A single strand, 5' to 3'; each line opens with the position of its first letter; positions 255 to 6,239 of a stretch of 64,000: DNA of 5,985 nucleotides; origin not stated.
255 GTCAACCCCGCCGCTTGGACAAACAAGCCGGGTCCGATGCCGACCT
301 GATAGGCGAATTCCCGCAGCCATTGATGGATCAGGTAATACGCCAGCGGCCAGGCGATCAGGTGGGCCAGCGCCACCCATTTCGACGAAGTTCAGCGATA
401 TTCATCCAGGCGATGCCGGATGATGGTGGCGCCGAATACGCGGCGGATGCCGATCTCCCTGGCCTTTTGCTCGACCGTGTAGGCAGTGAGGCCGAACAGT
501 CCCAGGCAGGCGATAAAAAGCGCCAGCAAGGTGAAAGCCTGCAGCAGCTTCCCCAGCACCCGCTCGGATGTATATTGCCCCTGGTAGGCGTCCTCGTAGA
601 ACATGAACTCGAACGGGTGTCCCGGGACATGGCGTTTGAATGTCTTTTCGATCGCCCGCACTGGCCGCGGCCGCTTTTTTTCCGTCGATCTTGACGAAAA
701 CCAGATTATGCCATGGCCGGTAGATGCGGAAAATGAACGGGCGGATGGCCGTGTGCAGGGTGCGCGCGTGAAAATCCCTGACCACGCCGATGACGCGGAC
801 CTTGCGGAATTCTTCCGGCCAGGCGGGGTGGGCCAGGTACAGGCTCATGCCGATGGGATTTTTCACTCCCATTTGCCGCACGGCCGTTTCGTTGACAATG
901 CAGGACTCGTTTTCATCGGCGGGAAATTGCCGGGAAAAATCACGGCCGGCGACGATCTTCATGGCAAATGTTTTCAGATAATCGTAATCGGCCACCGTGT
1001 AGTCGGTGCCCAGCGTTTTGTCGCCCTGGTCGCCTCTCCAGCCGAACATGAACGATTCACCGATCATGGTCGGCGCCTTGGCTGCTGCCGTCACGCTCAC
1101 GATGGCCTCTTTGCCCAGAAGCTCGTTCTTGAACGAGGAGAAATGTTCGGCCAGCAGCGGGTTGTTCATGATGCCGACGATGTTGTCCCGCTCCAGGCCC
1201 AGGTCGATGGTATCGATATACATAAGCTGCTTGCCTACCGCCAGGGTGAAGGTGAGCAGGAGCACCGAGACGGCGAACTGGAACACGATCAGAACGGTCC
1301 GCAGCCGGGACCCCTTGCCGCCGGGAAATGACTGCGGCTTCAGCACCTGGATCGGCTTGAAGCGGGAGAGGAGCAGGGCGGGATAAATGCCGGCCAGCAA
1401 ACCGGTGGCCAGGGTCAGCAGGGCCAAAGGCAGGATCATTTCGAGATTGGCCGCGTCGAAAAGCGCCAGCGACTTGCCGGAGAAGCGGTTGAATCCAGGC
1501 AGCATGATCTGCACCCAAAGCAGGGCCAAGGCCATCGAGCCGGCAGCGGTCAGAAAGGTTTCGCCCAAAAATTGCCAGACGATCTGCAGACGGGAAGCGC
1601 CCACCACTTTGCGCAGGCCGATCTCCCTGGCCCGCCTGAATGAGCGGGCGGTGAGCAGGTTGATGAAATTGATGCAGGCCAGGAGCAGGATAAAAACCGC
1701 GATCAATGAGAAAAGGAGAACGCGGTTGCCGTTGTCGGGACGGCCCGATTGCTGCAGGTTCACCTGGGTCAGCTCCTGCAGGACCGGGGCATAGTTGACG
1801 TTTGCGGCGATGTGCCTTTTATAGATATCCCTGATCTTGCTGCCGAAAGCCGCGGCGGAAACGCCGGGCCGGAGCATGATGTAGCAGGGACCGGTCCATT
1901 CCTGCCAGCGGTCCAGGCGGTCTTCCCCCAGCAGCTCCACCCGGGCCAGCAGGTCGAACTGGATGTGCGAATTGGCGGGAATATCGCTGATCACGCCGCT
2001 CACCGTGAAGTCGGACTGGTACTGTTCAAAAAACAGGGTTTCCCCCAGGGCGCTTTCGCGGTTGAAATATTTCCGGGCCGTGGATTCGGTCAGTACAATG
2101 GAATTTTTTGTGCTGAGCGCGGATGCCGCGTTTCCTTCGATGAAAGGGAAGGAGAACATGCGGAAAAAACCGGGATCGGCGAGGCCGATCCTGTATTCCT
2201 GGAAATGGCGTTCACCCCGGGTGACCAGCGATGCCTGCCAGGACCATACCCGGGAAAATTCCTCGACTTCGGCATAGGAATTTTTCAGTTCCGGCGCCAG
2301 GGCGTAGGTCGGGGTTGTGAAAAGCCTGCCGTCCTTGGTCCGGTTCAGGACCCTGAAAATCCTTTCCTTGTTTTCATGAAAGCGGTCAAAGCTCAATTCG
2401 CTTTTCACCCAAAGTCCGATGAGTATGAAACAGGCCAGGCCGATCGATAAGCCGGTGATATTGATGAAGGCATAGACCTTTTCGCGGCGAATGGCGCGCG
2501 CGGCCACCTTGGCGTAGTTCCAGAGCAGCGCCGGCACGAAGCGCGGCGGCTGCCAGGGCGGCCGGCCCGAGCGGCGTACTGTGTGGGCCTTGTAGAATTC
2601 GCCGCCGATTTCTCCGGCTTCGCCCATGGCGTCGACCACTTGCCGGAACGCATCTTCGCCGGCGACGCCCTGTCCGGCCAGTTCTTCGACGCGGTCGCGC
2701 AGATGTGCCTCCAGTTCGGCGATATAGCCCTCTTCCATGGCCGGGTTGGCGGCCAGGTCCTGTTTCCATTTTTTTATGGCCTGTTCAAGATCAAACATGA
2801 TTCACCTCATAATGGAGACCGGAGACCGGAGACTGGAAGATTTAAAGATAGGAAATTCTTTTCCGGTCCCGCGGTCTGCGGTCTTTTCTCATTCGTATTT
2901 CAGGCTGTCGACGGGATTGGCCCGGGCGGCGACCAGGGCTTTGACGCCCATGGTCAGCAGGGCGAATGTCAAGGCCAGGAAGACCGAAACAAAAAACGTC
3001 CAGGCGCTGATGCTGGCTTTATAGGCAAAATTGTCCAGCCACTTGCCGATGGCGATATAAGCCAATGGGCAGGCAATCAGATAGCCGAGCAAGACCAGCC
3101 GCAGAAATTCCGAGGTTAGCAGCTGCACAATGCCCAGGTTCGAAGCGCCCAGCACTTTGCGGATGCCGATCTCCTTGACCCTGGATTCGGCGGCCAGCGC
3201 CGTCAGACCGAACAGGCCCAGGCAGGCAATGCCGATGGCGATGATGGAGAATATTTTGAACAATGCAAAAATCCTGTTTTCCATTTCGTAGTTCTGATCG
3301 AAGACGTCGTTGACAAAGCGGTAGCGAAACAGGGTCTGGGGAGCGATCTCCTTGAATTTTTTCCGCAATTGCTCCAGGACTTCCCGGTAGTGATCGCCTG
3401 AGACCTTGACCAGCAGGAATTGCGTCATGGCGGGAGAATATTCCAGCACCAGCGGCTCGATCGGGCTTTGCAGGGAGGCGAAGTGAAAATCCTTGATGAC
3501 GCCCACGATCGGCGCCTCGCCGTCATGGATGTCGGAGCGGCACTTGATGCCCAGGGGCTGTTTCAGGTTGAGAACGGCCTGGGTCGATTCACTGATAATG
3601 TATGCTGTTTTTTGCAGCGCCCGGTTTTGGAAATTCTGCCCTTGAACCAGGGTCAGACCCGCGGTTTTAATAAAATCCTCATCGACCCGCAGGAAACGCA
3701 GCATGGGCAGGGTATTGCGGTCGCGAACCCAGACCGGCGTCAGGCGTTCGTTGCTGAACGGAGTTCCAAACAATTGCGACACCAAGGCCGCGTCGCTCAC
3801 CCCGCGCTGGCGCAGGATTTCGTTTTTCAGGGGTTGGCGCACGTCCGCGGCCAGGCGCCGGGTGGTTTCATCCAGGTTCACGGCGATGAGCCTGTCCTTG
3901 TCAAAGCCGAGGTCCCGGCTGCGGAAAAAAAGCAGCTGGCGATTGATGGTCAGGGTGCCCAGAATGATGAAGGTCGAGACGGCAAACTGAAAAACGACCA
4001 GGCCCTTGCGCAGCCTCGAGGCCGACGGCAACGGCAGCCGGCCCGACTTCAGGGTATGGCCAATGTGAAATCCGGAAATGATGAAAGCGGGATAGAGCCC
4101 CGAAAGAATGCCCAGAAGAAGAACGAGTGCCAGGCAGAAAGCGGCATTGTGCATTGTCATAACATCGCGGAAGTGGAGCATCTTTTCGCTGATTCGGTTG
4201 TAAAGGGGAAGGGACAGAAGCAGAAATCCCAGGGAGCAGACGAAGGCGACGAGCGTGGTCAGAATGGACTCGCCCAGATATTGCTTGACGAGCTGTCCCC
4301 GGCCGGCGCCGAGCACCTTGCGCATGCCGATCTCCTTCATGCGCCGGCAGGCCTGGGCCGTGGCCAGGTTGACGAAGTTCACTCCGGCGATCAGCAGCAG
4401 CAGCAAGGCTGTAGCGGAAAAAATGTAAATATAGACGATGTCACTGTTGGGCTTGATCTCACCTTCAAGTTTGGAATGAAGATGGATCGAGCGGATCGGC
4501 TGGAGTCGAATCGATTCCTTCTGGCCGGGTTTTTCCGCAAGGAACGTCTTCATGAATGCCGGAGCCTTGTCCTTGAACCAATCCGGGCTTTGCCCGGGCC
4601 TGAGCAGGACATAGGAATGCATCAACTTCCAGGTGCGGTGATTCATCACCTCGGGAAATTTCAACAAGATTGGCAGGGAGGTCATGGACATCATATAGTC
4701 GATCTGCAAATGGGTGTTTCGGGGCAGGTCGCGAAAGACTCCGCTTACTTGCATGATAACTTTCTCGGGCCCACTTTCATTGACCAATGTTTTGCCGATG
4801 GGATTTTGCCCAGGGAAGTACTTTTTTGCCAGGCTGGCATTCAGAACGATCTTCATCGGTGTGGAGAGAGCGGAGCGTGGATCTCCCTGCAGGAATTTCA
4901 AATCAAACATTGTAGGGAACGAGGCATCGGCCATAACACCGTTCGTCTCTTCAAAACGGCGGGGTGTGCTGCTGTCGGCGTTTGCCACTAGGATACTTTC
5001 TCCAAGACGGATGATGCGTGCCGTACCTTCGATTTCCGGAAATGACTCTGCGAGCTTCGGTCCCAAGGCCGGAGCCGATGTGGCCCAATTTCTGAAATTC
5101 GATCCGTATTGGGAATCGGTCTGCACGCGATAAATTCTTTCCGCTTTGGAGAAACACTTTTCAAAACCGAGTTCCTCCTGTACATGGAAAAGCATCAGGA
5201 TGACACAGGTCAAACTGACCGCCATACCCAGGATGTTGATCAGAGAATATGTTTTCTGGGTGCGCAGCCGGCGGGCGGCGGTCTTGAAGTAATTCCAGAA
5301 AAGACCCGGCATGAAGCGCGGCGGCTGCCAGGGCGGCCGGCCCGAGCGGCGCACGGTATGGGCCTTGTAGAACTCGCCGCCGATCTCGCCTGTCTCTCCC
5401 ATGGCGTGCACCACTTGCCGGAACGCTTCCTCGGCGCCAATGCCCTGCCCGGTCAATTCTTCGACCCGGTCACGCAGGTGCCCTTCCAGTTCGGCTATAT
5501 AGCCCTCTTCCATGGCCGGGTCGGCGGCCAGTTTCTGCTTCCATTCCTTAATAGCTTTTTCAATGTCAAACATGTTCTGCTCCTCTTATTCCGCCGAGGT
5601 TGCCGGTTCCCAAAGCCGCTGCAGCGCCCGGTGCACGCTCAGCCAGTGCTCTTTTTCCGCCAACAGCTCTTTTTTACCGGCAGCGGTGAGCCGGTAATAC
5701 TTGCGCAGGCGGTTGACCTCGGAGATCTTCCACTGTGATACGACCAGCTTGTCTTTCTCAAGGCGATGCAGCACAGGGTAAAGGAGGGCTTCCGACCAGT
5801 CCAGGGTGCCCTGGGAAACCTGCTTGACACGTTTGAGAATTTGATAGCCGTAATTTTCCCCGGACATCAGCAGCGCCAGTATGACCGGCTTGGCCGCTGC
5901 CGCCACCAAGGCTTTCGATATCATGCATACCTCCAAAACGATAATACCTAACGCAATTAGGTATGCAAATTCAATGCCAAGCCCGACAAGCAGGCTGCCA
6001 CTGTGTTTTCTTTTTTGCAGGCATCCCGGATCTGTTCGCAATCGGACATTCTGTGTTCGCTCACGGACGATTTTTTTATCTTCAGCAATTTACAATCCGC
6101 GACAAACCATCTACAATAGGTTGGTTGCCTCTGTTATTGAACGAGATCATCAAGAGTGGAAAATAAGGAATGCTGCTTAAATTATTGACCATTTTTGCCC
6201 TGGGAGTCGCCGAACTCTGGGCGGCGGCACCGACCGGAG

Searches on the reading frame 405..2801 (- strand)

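Call 53: search_protein_families(library=pfam, proteins=[window:405-2801:-], max_evalue=0.00001)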
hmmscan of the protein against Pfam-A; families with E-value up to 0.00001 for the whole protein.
window:405-2801:- (799 aa): 2 families
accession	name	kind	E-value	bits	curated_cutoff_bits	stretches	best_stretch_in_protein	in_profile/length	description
PF12704.14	MacB_PCD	-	4.3e-33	115.8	27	2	112-325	2-206/207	MacB-like periplasmic core domain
PF02687.27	FtsX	-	1.5e-11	44.8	25.5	1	366-480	2-117/120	FtsX-like permease C-terminal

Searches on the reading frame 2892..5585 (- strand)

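Call 53: search_protein_families(library=pfam, proteins=[window:2892-5585:-], max_evalue=0.00001)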
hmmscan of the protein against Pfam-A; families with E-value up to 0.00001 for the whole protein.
window:2892-5585:- (898 aa): 2 families
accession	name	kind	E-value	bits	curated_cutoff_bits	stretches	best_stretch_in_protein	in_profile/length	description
PF02687.27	FtsX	-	7.3e-27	94.2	25.5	2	393-505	4-117/120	FtsX-like permease C-terminal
PF12704.14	MacB_PCD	-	4e-23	83.2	27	1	114-338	1-201/207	MacB-like periplasmic core domain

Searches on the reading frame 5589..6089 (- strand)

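Call 55: search_protein_families(library=pfam, proteins=[window:5589-6089:-], max_evalue=0.0001)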
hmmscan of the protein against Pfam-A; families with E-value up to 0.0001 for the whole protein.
window:5589-6089:- (167 aa): 1 family
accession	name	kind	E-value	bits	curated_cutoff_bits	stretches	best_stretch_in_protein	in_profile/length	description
PF03551.20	PadR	-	2e-23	82.6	27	1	70-142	1-73/75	Transcriptional regulator PadR-like family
